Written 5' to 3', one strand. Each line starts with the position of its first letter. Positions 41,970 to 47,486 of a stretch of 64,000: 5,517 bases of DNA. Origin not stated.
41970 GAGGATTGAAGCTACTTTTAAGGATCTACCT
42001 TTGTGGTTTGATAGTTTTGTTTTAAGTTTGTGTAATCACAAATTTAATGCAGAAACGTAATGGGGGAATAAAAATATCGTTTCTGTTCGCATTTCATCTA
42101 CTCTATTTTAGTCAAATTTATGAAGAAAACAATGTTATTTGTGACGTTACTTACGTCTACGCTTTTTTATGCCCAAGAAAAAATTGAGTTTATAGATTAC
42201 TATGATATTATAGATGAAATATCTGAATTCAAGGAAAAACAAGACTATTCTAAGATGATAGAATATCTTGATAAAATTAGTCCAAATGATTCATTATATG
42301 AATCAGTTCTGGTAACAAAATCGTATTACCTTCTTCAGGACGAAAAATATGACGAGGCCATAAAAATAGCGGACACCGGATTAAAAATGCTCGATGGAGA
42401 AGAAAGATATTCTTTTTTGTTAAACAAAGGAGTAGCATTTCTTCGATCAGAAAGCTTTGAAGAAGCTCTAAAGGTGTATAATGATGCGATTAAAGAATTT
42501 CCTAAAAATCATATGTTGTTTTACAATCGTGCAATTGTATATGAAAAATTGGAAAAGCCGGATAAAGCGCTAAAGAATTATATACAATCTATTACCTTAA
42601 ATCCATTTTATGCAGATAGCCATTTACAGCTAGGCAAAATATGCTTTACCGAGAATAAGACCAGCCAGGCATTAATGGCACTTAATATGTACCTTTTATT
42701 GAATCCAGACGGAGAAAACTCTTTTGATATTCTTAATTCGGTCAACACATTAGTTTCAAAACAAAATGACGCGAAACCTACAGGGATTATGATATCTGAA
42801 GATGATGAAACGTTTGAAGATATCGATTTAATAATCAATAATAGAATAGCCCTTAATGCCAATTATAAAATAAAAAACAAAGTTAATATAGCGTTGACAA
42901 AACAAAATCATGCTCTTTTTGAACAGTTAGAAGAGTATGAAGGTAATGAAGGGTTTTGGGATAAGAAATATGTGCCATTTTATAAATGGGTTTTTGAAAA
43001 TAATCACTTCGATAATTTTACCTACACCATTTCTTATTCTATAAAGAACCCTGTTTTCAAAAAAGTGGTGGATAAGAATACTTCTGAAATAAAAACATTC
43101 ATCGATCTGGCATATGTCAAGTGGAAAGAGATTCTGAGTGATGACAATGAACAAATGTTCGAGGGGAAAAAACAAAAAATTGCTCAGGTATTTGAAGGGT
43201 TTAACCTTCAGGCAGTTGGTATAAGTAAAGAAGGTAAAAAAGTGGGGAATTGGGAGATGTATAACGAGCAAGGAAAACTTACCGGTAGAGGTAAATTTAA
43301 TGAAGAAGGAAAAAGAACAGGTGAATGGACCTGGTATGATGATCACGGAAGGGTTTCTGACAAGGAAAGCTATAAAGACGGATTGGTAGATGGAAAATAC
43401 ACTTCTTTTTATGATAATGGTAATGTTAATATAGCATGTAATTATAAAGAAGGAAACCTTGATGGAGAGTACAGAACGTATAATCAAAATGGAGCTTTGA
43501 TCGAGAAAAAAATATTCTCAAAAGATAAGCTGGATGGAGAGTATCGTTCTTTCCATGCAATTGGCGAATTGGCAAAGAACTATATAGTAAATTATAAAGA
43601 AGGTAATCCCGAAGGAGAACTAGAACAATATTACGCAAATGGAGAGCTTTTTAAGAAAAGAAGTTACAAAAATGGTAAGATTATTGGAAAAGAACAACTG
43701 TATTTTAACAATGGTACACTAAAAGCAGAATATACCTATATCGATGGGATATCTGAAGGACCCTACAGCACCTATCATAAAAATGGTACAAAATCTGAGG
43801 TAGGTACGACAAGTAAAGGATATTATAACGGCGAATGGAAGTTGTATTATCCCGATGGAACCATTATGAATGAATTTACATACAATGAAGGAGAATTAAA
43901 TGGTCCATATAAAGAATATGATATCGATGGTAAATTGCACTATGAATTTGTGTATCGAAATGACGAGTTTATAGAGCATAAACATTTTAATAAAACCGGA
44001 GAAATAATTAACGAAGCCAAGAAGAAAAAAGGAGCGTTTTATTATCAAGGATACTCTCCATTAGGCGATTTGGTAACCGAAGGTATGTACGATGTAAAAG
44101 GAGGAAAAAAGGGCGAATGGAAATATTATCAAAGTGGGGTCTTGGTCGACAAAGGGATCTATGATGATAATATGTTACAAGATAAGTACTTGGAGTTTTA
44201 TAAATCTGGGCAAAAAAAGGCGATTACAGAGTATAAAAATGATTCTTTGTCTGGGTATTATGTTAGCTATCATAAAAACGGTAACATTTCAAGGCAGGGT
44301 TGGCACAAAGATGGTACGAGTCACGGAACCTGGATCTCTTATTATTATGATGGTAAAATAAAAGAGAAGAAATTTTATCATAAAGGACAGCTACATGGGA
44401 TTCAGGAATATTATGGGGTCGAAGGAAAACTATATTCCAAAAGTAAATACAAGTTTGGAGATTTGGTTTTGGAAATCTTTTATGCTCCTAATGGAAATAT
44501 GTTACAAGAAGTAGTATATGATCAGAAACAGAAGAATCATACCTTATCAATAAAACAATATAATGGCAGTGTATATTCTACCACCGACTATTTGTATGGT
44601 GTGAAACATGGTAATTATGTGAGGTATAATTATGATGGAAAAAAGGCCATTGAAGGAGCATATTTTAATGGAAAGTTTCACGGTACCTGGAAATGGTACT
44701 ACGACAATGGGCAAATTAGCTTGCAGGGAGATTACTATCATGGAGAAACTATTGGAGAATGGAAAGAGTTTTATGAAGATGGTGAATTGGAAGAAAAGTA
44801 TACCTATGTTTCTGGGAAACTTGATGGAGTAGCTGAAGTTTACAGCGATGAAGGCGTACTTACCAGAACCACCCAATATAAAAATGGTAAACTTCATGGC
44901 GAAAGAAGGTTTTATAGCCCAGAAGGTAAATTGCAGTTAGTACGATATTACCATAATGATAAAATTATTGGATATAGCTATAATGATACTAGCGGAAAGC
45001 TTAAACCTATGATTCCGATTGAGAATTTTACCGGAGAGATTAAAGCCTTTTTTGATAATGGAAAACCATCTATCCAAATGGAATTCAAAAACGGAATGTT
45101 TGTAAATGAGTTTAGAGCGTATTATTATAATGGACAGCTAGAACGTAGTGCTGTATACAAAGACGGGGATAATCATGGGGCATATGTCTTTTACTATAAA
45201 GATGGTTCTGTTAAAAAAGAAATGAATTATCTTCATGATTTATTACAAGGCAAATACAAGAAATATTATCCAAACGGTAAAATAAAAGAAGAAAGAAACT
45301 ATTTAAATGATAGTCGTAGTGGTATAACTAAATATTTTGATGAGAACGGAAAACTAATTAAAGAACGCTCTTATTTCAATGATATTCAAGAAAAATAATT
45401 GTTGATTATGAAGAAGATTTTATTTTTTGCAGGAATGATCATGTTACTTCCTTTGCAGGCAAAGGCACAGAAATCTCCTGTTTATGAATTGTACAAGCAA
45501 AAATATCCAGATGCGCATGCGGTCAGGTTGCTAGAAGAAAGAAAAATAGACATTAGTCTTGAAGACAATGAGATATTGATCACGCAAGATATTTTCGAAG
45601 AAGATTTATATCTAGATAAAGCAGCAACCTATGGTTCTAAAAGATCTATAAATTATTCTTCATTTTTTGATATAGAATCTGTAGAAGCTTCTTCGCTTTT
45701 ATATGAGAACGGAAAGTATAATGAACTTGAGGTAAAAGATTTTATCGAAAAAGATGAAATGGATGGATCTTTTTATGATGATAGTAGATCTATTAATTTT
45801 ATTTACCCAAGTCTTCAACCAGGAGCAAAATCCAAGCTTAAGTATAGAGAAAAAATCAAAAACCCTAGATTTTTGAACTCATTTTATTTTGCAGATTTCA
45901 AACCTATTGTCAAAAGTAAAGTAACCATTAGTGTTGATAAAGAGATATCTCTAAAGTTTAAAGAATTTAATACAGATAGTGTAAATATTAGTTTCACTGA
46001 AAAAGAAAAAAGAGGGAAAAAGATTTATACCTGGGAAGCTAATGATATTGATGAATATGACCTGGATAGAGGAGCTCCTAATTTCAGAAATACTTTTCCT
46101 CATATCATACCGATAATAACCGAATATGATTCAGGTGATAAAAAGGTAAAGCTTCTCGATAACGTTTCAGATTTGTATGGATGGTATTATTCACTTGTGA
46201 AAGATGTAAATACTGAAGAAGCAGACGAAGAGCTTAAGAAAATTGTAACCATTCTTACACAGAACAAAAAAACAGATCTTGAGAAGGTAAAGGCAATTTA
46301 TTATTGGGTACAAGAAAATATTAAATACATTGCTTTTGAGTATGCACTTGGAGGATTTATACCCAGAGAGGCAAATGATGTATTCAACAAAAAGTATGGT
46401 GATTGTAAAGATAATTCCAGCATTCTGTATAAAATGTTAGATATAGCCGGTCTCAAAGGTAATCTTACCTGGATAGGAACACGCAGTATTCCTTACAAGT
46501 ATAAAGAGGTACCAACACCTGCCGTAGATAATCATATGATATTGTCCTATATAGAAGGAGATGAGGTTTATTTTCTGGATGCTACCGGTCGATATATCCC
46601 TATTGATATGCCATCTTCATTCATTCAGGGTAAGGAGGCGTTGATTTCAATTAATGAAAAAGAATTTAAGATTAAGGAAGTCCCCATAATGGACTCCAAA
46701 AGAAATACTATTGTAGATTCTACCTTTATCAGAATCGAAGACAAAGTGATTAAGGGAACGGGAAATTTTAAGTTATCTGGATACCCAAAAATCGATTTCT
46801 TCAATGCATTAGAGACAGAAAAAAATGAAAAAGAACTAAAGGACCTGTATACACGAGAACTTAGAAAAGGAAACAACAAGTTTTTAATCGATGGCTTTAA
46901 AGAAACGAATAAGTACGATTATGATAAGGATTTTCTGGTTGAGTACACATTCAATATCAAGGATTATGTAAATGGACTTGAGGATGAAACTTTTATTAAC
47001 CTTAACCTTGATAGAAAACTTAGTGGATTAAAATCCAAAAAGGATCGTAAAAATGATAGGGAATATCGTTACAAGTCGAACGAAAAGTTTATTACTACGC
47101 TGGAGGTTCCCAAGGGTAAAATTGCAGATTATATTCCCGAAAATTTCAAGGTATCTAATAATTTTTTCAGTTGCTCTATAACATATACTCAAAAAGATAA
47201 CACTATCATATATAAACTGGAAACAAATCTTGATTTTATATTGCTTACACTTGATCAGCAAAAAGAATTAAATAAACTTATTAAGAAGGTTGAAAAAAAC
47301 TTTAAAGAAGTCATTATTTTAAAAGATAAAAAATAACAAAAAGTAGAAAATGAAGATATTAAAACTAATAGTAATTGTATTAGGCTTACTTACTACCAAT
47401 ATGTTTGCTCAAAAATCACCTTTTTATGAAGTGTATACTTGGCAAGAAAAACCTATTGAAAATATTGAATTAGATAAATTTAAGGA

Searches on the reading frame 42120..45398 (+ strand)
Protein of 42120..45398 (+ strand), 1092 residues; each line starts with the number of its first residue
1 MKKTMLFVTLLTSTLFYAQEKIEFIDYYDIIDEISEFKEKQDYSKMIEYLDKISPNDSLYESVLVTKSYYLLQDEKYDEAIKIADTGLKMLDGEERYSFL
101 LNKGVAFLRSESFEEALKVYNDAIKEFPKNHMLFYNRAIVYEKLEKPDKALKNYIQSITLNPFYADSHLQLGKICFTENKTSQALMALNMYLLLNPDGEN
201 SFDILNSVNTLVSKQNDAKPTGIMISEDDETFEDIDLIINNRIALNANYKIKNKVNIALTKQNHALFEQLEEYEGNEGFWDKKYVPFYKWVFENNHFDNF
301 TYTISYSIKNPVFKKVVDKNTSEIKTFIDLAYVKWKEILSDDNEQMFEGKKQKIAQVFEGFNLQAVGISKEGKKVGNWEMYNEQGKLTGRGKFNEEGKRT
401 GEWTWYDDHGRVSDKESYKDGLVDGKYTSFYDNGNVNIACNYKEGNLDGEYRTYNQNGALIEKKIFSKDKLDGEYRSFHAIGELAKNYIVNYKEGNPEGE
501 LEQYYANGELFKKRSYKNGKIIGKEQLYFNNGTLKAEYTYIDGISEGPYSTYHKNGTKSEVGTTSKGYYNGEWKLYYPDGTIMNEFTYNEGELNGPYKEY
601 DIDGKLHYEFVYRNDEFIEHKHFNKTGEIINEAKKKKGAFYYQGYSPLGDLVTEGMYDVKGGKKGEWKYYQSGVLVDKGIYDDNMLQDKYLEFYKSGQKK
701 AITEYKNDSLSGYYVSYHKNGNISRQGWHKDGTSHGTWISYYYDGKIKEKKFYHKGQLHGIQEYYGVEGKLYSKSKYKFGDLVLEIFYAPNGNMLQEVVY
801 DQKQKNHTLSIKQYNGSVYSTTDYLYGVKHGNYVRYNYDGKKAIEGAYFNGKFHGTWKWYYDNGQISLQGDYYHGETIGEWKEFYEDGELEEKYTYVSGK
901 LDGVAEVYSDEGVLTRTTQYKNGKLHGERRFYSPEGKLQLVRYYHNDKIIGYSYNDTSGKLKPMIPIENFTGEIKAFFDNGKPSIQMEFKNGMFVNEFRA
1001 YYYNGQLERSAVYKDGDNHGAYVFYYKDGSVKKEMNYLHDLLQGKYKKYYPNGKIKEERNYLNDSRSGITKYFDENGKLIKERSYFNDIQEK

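Call 13: search_protein_families(library=ncbifam, proteins=[window:42120-45398:+], max_evalue=0.00001)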
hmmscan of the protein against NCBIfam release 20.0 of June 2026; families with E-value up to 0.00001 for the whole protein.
window:42120-45398:+ (1092 aa): 4 families
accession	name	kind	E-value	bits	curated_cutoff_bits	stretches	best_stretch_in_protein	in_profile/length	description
NF033566.1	adhes_LIC20035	equivalog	1.1e-32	113.5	250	3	396-634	113-340/434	LIC20035 family adhesin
NF040959.1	MamA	equivalog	6.9e-13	48.5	200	1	37-183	47-191/204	magnetosome protein MamA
TIGR02917.1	PEP_TPR_lipo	equivalog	3.7e-08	31.7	312.2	1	47-185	553-689/899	XrtA/PEP-CTERM system TPR-repeat protein PrsT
TIGR02521.1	type_IV_pilW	equivalog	4.5e-06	26.4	154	0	94-185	28-119/234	type IV pilus biogenesis/stability protein PilW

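Call 14: search_protein_families(library=pfam, proteins=[window:42120-45398:+], max_evalue=0.00001)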
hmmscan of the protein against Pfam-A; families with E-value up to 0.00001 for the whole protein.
window:42120-45398:+ (1092 aa): 9 families
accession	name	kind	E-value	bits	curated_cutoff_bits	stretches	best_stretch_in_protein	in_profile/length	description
PF07661.19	MORN_2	-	8.1e-51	164.4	29.6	0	1042-1063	1-22/22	MORN repeat variant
PF00515.34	TPR_1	-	5.8e-14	51.7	27.8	1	134-163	4-33/34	Tetratricopeptide repeat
PF13432.12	TPR_16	-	6.3e-11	42.9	32.7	1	69-130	5-64/65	Tetratricopeptide repeat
PF07719.23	TPR_2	-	1.4e-09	37.7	27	0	133-162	3-32/34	Tetratricopeptide repeat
PF13431.12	TPR_17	-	1.2e-07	31.9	24.4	0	120-151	2-33/34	Tetratricopeptide repeat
PF13414.12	TPR_11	-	4.8e-07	29.8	26.8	0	148-174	11-37/42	TPR repeat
PF13428.12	TPR_14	-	1.8e-06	28.5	23.5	0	104-138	8-42/44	Tetratricopeptide repeat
PF13424.12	TPR_12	-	3.9e-06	27.4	30.1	0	134-190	6-70/77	Tetratricopeptide repeat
PF13181.12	TPR_8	-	7.3e-06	26.2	25.7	0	134-162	4-32/34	Tetratricopeptide repeat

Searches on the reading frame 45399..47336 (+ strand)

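Call 13: search_protein_families(library=ncbifam, proteins=[window:45399-47336:+], max_evalue=0.00001)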
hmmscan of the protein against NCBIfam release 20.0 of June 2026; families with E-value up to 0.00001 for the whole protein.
window:45399-47336:+ (645 aa): 0 families

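Call 14: search_protein_families(library=pfam, proteins=[window:45399-47336:+], max_evalue=0.00001)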
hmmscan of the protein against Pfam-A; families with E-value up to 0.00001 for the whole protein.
window:45399-47336:+ (645 aa): 3 families
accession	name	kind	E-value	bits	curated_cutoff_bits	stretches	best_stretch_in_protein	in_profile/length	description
PF12969.12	DUF3857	-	3.4e-18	66.7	24.6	1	74-217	19-166/170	Domain of Unknown Function with PDB structure (DUF3857)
PF01841.26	Transglut_core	-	4e-07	30.7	23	1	283-352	4-70/108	Transglutaminase-like superfamily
PF12970.12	DUF3858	-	7.6e-06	26.5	27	0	548-640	23-115/116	Domain of Unknown Function with PDB structure (DUF3858)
